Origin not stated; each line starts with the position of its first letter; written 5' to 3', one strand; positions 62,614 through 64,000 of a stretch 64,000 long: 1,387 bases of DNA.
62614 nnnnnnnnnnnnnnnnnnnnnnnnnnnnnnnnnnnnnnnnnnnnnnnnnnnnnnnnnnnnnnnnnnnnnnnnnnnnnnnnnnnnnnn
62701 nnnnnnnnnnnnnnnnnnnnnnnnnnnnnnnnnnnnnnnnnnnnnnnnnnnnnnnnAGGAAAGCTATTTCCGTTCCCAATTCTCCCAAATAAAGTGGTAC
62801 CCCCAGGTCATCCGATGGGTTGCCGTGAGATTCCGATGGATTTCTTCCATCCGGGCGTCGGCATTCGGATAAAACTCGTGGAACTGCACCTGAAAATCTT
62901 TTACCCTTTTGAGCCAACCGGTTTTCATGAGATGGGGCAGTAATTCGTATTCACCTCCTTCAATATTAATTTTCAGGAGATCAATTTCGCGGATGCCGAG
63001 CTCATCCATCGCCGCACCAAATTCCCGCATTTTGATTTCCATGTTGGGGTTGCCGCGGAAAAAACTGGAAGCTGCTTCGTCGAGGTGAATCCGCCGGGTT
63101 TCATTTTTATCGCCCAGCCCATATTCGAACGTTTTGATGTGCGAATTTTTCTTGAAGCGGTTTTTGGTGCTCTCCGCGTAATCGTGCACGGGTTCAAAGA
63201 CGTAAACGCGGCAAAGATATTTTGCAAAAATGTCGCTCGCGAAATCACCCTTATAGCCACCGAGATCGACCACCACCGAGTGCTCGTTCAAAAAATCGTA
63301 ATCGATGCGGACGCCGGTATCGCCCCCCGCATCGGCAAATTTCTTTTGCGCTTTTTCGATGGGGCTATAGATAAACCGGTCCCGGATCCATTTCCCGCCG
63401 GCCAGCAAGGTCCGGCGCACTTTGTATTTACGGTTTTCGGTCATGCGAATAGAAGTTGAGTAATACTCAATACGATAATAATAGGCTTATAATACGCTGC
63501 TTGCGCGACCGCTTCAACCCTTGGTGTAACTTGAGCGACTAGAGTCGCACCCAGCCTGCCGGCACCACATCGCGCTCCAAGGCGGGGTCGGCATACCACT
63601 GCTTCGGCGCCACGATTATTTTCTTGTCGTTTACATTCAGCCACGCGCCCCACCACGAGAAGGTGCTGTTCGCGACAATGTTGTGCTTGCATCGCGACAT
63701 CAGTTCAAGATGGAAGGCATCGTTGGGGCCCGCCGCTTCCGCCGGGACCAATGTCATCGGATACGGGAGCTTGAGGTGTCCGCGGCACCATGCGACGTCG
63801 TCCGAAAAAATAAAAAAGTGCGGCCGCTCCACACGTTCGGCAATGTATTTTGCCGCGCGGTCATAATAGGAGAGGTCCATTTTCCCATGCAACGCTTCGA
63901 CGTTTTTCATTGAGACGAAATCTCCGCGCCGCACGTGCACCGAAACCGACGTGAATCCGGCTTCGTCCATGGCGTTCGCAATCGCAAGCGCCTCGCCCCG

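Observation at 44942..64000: ~19 kb Wzx-dependent surface-glycan locus combining CDP-sugar, UDP-xylose, C-methylation and fucosyltransferase modules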

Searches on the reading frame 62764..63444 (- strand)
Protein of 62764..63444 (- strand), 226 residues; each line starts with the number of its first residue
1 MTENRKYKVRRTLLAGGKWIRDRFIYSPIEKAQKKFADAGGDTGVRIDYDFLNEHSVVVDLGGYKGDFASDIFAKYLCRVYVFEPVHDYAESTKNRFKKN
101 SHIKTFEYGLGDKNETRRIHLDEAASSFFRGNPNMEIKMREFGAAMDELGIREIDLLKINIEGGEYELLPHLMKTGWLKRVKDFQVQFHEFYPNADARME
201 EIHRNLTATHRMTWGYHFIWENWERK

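Call 4: search_protein_families(library=pfam, proteins=[window:62764-63444:-], max_evalue=0.01)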
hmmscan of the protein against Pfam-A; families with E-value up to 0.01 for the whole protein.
window:62764-63444:- (226 aa): 1 family
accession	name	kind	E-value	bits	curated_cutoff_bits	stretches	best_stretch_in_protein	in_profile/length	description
PF05050.19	Methyltransf_21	-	1.2e-10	42.2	22.7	1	60-195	1-152/173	Methyltransferase FkbM domain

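Call 6: search_protein_families(library=ncbifam, proteins=[window:62764-63444:-], max_evalue=0.001)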
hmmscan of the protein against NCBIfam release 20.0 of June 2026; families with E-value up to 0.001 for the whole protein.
window:62764-63444:- (226 aa): 1 family
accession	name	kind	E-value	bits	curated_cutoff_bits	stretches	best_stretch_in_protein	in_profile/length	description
TIGR01444.1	fkbM_fam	subfamily_domain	5.7e-15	56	37.7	1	57-189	1-143/143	FkbM family methyltransferase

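Call 11: find_encoding_contigs(protein=window:62764-63444:-, flank=10000, max_places=6)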
Protein window:62764-63444:- (226 aa): 1 contig read that carries it; 1 place shown.
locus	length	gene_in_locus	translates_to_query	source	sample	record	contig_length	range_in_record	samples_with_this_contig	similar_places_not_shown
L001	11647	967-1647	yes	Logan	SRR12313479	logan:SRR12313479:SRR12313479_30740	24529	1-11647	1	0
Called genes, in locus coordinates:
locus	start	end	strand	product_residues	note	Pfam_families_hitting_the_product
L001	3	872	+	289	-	?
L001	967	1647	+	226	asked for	PF05050:Methyltransf_21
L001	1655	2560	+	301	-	PF01531:Glyco_transf_11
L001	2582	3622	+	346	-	PF13439:Glyco_transf_4 (weak), PF00534:Glycos_transf_1, PF13692:Glyco_trans_1_4, PF13524:Glyco_trans_1_2 (weak)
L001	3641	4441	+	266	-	PF03721:UDPG_MGDP_dh_N, PF00984:UDPG_MGDP_dh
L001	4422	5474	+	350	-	PF01073:3Beta_HSD (weak), PF01370:Epimerase, PF02719:Polysacc_synt_2 (faint), PF07993:NAD_binding_4 (faint), PF16363:GDP_Man_Dehyd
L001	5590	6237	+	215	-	PF02698:DUF218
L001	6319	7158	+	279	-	-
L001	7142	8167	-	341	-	PF01408:GFO_IDH_MocA, PF02894:GFO_IDH_MocA_C, PF22725:GFO_IDH_MocA_C3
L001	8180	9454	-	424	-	PF08421:Methyltransf_13, PF13489:Methyltransf_23, PF08242:Methyltransf_12 (weak), PF08484:Methyltransf_14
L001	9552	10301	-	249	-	PF00293:NUDIX (weak)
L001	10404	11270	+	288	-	PF13641:Glyco_tranf_2_3, PF00535:Glycos_transf_2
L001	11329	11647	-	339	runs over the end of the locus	PF01073:3Beta_HSD, PF01370:Epimerase, PF04321:RmlD_sub_bind, PF05368:NmrA (faint), PF07993:NAD_binding_4 (faint), PF13460:NAD_binding_10, PF16363:GDP_Man_Dehyd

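Call 24: find_related_loci(query=L001:3-869:+, collection=genome_contigs, flank=10000)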
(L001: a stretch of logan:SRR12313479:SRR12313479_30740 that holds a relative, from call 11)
Query L001:3-869:+ (289 aa) in genome_contigs; peptide patterns used: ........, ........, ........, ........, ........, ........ (x = any residue, [..] = any of these).
600 stretches matched a pattern (row limit reached: there are more); 570 encode a relative of the query (tblastn E <= 1e-3); the best 80 are kept; 80 distinct loci.
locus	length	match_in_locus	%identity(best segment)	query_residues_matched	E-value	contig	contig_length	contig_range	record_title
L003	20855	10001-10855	50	1-289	2e-96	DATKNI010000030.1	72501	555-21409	MAG TPA_asm: Candidatus Paceibacterota bacterium isolate SMAG_U14733 k141_2985843, whole genome shotgun sequence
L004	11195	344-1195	50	1-289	3e-92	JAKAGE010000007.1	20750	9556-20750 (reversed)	MAG: bacterium isolate WY2.bin145 NODE_3476_length_20750_cov_1.262183, whole genome shotgun sequence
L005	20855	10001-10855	48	1-289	1e-87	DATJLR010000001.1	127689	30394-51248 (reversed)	MAG TPA_asm: Candidatus Paceibacterota bacterium isolate SMAG_U14814 k141_3889980, whole genome shotgun sequence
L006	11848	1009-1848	47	1-289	4e-79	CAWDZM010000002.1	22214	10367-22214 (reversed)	MAG: uncultured bacterium isolate MFD01223.bin.1.73 genome assembly, contig: contig_34092, whole genome shotgun sequence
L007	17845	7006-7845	37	1-289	2e-62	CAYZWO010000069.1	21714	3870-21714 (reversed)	MAG TPA_asm: uncultured bacterium isolate binchicken_co209_185 genome assembly, contig: NODE_2110_length_21714_cov_6.029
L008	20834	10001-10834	40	1-289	1e-62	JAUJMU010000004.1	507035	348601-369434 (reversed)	MAG: Cytophagales bacterium isolate YX1bin7 opera_contig_23, whole genome shotgun sequence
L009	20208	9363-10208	37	1-289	8e-60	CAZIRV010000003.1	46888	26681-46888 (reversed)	MAG TPA_asm: uncultured Planctomycetales bacterium isolate SRP128015_co1_466 genome assembly, contig: NODE_666_length_46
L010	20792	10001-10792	39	1-289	2e-57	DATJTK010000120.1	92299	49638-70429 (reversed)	MAG TPA_asm: Candidatus Sulfotelmatobacter sp. isolate SMAG_U15018 k141_1762257, whole genome shotgun sequence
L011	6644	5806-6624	38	1-289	6e-57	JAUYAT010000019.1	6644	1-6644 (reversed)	MAG: bacterium isolate C19_concoct.bin.47 C19_k141_79870, whole genome shotgun sequence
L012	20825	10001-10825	38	1-289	1e-55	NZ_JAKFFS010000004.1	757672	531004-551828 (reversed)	Dyadobacter sp. CY345 Scaffold4_1, whole genome shotgun sequence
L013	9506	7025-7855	38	1-289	2e-54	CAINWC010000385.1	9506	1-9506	MAG: uncultured proteobacterium isolate VK_bin-2283 genome assembly, contig: bin-2283:385/445, whole genome shotgun sequ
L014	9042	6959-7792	37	1-288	3e-54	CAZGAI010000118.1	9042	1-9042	MAG TPA_asm: uncultured Victivallales bacterium isolate binchicken_co181_30 genome assembly, contig: NODE_15827_length_9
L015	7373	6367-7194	35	1-289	7e-53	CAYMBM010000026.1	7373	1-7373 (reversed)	MAG TPA_asm: uncultured Candidatus Saccharibacteria bacterium isolate SRP200132_co1_643 genome assembly, contig: NODE_18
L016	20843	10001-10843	34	1-289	2e-52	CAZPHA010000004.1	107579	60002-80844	MAG TPA_asm: uncultured Ferruginibacter sp. isolate SRP257259_co1_22 genome assembly, contig: NODE_152_length_107579_cov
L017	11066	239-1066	38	1-289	5e-52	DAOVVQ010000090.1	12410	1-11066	MAG TPA_asm: Planctomycetota bacterium isolate CSMAG_1709 CSMAG_1709_k141_5771496_length_12410_cov_10.0000, whole genome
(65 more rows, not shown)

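Call 75: search_protein_families(library=pfam, proteins=[L001:3-869:+], max_evalue=0.001)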
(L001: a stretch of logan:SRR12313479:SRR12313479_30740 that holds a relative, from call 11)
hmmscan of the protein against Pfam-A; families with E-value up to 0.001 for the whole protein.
L001:3-869:+ (289 aa): 1 family
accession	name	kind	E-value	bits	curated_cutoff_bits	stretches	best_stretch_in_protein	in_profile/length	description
PF01531.22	Glyco_transf_11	-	1.4e-30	107.1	23.9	1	110-287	127-295/298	Glycosyl transferase family 11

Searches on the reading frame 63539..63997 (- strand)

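Call 75: search_protein_families(library=pfam, proteins=[window:63539-63997:-], max_evalue=0.001)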
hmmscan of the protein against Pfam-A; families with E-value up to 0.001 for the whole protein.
window:63539-63997:- (152 aa): 1 family
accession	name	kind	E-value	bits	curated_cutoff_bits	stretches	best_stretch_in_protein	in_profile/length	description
PF01531.22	Glyco_transf_11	-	3.5e-30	105.7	23.9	1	16-150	164-295/298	Glycosyl transferase family 11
